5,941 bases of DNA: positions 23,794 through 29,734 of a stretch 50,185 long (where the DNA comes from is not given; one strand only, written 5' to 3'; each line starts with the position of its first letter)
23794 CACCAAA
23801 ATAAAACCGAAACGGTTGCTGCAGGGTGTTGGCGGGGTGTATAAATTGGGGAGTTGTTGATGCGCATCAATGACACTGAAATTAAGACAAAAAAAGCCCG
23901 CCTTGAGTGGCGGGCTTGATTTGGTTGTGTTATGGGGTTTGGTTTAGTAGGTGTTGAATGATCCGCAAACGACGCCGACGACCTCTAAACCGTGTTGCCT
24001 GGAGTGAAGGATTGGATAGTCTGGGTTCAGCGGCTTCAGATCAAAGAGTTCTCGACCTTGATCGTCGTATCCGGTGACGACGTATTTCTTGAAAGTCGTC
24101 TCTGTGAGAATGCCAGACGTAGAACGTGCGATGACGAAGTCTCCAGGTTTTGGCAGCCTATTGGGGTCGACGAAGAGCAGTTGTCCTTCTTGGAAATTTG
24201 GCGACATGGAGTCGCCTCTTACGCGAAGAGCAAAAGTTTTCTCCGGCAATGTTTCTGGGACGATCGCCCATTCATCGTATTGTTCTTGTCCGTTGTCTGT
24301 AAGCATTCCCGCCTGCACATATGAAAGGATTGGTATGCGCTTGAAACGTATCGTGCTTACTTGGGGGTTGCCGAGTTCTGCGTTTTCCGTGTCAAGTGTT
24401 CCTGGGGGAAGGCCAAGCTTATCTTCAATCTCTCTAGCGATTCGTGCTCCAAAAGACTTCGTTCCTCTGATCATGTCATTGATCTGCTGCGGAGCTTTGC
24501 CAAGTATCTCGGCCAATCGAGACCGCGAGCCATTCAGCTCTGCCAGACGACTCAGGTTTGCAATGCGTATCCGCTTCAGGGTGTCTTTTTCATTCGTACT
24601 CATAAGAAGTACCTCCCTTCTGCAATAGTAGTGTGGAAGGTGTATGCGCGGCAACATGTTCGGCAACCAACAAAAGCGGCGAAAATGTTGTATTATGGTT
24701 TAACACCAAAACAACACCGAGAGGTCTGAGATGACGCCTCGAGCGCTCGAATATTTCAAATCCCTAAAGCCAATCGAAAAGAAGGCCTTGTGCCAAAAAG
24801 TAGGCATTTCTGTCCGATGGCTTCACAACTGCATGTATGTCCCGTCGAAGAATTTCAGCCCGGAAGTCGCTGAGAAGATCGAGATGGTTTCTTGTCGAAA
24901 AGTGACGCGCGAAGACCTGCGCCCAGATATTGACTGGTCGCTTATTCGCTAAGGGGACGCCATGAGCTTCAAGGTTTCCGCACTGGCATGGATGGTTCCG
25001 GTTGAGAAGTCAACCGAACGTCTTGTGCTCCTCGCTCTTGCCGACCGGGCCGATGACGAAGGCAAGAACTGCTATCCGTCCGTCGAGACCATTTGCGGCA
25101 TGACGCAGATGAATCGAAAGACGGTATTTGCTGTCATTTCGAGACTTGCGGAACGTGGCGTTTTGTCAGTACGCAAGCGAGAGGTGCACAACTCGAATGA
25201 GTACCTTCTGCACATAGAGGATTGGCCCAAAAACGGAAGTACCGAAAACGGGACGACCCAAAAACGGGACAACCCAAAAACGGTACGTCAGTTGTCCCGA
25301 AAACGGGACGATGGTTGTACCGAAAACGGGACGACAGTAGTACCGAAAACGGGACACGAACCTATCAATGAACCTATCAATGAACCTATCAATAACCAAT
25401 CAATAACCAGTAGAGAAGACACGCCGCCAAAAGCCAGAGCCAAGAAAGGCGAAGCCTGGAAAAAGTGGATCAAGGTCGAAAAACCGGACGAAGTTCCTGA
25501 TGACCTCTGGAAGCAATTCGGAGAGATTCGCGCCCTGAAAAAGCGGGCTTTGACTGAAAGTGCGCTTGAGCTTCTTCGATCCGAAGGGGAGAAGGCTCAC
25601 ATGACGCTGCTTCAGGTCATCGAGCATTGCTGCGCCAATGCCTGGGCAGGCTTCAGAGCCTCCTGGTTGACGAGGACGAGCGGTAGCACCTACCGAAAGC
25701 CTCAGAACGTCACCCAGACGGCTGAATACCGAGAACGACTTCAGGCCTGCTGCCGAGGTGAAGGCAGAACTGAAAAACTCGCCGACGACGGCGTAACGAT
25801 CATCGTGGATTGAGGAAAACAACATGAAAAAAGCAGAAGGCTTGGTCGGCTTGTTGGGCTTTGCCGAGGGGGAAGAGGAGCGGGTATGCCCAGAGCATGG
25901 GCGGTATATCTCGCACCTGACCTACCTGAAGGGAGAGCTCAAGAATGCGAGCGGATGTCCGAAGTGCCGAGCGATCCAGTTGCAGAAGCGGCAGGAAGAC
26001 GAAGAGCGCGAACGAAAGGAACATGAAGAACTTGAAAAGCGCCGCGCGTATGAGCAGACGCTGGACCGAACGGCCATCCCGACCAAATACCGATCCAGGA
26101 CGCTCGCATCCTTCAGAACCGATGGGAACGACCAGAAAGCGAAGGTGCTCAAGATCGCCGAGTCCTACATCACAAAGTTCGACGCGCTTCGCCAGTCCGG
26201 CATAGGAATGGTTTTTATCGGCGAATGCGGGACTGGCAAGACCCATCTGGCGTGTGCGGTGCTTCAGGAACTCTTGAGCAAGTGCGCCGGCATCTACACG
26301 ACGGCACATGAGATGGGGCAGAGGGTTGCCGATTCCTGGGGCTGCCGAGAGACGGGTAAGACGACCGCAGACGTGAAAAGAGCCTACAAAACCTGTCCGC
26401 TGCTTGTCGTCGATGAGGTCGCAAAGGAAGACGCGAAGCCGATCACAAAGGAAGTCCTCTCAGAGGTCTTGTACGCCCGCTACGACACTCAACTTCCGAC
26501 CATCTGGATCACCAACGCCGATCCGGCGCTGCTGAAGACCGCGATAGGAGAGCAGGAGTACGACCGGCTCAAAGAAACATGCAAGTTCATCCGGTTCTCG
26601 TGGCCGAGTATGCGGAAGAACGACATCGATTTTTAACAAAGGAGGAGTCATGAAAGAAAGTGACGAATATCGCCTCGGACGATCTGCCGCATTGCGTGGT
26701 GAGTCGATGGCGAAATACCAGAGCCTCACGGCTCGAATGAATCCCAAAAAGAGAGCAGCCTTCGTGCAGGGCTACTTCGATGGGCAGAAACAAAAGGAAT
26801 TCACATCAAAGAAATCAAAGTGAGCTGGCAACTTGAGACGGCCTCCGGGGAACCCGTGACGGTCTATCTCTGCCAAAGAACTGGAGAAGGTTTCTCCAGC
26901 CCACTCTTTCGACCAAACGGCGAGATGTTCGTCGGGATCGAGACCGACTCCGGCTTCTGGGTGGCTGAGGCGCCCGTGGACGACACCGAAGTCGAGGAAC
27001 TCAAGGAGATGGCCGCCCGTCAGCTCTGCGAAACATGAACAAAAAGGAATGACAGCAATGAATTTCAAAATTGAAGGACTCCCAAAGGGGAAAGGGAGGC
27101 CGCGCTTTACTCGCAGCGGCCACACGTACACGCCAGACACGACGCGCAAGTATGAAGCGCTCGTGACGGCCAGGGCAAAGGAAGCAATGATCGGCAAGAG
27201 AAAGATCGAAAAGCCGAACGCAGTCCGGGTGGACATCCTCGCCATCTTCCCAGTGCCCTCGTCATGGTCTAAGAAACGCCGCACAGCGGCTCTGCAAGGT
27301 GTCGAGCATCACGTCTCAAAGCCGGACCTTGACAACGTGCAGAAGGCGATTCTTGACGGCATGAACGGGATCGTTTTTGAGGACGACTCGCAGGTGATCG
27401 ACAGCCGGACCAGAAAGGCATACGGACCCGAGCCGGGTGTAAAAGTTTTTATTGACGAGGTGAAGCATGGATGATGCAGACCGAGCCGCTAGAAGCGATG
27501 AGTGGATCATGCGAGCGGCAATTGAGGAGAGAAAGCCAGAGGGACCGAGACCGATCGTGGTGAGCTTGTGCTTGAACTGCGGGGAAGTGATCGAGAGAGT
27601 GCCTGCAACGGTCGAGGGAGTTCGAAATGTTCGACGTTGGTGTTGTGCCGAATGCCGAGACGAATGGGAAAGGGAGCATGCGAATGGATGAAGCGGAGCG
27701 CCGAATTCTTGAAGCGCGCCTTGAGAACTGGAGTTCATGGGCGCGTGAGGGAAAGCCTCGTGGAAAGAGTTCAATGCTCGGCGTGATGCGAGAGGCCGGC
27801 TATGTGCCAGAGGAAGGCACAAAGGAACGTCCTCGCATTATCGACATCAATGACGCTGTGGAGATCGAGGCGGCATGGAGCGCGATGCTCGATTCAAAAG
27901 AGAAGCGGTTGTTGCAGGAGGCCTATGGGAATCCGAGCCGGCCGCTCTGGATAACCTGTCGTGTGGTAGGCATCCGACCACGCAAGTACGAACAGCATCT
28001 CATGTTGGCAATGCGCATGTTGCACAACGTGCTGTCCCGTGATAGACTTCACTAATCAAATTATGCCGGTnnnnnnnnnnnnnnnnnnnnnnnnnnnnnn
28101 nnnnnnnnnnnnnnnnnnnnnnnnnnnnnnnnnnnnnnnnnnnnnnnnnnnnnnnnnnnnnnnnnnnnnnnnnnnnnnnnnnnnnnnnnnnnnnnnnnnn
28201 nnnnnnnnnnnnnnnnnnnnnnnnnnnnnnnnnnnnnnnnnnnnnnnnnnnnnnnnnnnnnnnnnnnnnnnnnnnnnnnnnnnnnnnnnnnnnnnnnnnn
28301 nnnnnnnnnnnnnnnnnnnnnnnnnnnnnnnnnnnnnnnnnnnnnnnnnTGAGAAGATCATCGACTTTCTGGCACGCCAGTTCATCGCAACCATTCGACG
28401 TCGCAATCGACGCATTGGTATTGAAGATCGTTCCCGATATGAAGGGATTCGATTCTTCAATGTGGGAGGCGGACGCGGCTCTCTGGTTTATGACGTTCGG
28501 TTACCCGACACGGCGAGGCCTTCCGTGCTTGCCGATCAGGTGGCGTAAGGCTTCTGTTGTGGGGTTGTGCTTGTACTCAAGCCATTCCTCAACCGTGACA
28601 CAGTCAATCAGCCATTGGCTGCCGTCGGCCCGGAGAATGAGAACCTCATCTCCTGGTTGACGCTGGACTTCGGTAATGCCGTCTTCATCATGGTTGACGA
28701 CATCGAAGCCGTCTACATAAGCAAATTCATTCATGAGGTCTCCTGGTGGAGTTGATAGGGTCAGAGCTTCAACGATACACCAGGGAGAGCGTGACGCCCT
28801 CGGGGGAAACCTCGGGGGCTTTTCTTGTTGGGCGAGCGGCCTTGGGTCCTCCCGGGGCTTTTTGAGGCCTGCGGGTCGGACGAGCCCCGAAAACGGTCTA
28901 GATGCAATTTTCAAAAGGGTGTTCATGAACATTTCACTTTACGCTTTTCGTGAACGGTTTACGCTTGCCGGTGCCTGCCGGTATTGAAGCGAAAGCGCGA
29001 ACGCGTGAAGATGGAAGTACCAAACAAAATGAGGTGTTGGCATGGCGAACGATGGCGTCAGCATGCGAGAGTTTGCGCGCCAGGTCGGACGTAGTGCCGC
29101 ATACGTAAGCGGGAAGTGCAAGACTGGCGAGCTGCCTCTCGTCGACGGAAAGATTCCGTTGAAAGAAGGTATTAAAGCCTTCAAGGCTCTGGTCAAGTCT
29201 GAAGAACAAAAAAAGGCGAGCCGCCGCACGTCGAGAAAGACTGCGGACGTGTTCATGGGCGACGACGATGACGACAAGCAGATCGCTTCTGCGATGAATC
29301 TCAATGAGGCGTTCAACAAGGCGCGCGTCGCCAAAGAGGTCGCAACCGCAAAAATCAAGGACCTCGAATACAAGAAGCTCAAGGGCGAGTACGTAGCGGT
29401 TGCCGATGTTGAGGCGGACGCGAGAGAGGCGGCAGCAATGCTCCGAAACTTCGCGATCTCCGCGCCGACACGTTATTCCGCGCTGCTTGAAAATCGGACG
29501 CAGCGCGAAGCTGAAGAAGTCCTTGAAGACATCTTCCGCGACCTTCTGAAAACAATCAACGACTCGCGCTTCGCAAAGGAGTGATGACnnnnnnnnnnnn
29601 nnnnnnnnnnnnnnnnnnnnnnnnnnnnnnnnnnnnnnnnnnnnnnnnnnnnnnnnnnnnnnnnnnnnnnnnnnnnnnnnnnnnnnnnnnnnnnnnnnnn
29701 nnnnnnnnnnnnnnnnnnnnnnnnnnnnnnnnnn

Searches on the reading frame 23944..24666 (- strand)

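Call 26: search_protein_families(library=pfam, proteins=[window:23944-24666:-], max_evalue=0.001)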
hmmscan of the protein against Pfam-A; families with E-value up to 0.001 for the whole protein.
window:23944-24666:- (240 aa): 3 families
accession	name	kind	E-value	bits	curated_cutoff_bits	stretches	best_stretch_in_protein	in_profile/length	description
PF00717.28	Peptidase_S24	-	1e-18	67.5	23.3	1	112-234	1-116/116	Peptidase S24-like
PF01381.28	HTH_3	-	1.9e-05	25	23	1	41-89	6-53/55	Helix-turn-helix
PF15943.11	YdaS_toxin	-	0.00024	21.3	30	1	41-81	4-44/65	Bacterial toxin YdaS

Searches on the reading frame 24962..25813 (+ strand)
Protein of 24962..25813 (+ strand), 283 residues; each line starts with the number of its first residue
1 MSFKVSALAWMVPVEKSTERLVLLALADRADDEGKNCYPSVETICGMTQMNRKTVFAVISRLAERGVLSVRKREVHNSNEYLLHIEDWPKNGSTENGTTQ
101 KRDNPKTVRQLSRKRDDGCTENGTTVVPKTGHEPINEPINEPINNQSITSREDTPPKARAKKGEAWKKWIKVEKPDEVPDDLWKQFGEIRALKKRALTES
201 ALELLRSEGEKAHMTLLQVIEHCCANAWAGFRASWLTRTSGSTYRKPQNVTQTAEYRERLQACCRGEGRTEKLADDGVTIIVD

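Call 26: search_protein_families(library=pfam, proteins=[window:24962-25813:+], max_evalue=0.001)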
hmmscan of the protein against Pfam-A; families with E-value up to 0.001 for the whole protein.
window:24962-25813:+ (283 aa): 2 families
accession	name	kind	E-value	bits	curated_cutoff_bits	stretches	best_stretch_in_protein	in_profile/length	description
PF13730.12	HTH_36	-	2.6e-11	43.6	25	1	17-66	5-53/55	Helix-turn-helix domain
PF13545.12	HTH_Crp_2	-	0.00044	20.6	27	0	22-73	6-57/70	Crp-like helix-turn-helix domain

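Call 43: search_protein_families(library=phrogs, proteins=[window:24962-25813:+], max_evalue=0.001)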
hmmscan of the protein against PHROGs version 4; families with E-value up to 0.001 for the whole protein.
window:24962-25813:+ (283 aa): 16 families
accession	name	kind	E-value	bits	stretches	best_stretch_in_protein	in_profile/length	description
phrog_678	-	DNA, RNA and nucleotide metabolism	6.1e-34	119.1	1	9-266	65-318/346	replication initiation O-like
phrog_1032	-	DNA, RNA and nucleotide metabolism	2.1e-24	88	1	1-169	1-174/281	replication initiation protein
phrog_391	-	DNA, RNA and nucleotide metabolism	2.5e-17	64.5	1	1-150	1-163/298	replication initiation O-like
phrog_270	-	DNA, RNA and nucleotide metabolism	3.5e-16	60.6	1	10-169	40-186/383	replication initiation protein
phrog_6643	-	DNA, RNA and nucleotide metabolism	3.5e-16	60.5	1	1-83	1-85/313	replication initiation protein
phrog_8540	-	DNA, RNA and nucleotide metabolism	9.4e-16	59.6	1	1-150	1-155/196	replication initiation O-like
phrog_4617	-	DNA, RNA and nucleotide metabolism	2.7e-13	51.1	1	1-147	1-137/223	replication initiation protein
phrog_6451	-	DNA, RNA and nucleotide metabolism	1.5e-12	48.8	1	110-256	113-262/272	primosomal protein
phrog_11896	-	DNA, RNA and nucleotide metabolism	6.8e-12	46.8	1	1-177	1-177/225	primosomal protein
phrog_8102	-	DNA, RNA and nucleotide metabolism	2.7e-08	34.3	1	18-89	35-112/337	replication initiation protein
phrog_345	-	DNA, RNA and nucleotide metabolism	6.5e-08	33.6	1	8-211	36-237/297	replication initiation O-like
phrog_12556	-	DNA, RNA and nucleotide metabolism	3.9e-07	30.9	1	120-253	192-319/347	replication initiation protein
phrog_186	-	DNA, RNA and nucleotide metabolism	2e-06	28.7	1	15-150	39-165/308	DnaD-like helicase loader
phrog_428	-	DNA, RNA and nucleotide metabolism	7.3e-06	26.4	1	19-161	107-235/455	replication initiation protein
phrog_12881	-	DNA, RNA and nucleotide metabolism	3.1e-05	24.4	1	35-170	82-213/280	DNA binding protein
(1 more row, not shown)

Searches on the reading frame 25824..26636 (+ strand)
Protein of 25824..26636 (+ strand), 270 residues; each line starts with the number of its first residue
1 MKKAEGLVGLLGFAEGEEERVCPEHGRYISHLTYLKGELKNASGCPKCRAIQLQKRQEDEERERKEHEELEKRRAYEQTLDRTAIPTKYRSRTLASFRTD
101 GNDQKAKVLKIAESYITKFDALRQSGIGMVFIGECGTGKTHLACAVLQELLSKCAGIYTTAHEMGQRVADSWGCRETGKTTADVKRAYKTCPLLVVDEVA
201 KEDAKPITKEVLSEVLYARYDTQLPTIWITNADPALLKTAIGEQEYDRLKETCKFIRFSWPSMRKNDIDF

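Call 26: search_protein_families(library=pfam, proteins=[window:25824-26636:+], max_evalue=0.001)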
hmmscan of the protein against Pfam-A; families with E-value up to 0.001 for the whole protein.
window:25824-26636:+ (270 aa): 2 families
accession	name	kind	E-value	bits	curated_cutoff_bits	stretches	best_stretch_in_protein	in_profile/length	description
PF01695.23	IstB_IS21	-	1.2e-08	35.2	24.1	1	128-232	94-194/238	IstB-like ATP binding protein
PF00308.24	Bac_DnaA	-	0.00012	22.7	23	1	129-237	37-144/162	Bacterial DnaA ATPAse domain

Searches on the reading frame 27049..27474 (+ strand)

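Call 43: search_protein_families(library=phrogs, proteins=[window:27049-27474:+], max_evalue=0.001)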
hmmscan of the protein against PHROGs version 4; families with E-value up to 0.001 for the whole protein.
window:27049-27474:+ (141 aa): 6 families
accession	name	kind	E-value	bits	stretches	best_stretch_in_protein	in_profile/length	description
phrog_140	-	DNA, RNA and nucleotide metabolism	6.2e-45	154.5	1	2-139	37-169/219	RusA-like Holliday junction resolvase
phrog_34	-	DNA, RNA and nucleotide metabolism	7.9e-11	43.1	1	22-133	97-187/259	RusA-like Holliday junction resolvase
phrog_3055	-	DNA, RNA and nucleotide metabolism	2e-08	34.9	1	42-125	117-195/233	RusA-like Holliday junction resolvase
phrog_11894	-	DNA, RNA and nucleotide metabolism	1.3e-05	26.5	0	88-125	69-107/122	RusA-like Holliday junction resolvase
phrog_24390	-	unknown function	0.00034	21.9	1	91-125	11-45/62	-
phrog_1532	-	unknown function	0.00036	21.2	1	93-123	25-56/80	-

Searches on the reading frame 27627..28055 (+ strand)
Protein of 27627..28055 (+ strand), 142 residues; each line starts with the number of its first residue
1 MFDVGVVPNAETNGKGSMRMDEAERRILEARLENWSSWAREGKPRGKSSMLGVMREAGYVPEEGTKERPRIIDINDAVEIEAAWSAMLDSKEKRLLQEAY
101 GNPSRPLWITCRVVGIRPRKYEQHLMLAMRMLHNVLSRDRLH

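Call 43: search_protein_families(library=phrogs, proteins=[window:27627-28055:+], max_evalue=0.001)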
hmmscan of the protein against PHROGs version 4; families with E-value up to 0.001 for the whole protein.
window:27627-28055:+ (142 aa): 3 families
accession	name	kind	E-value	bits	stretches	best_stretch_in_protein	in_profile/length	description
phrog_19609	-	unknown function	9.2e-10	39.5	1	28-138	3-112/133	-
phrog_79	-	transcription regulation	0.00012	22.8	1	17-138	11-139/156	anti-termination protein Q-like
phrog_5285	-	unknown function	0.00035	21.9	0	26-138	4-124/127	-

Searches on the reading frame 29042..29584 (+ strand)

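Call 43: search_protein_families(library=phrogs, proteins=[window:29042-29584:+], max_evalue=0.001)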
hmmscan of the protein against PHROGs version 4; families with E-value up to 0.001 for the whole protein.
window:29042-29584:+ (180 aa): 1 family
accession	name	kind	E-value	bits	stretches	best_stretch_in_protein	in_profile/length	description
phrog_57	-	head and packaging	9.6e-22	78.8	1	3-177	10-174/199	terminase small subunit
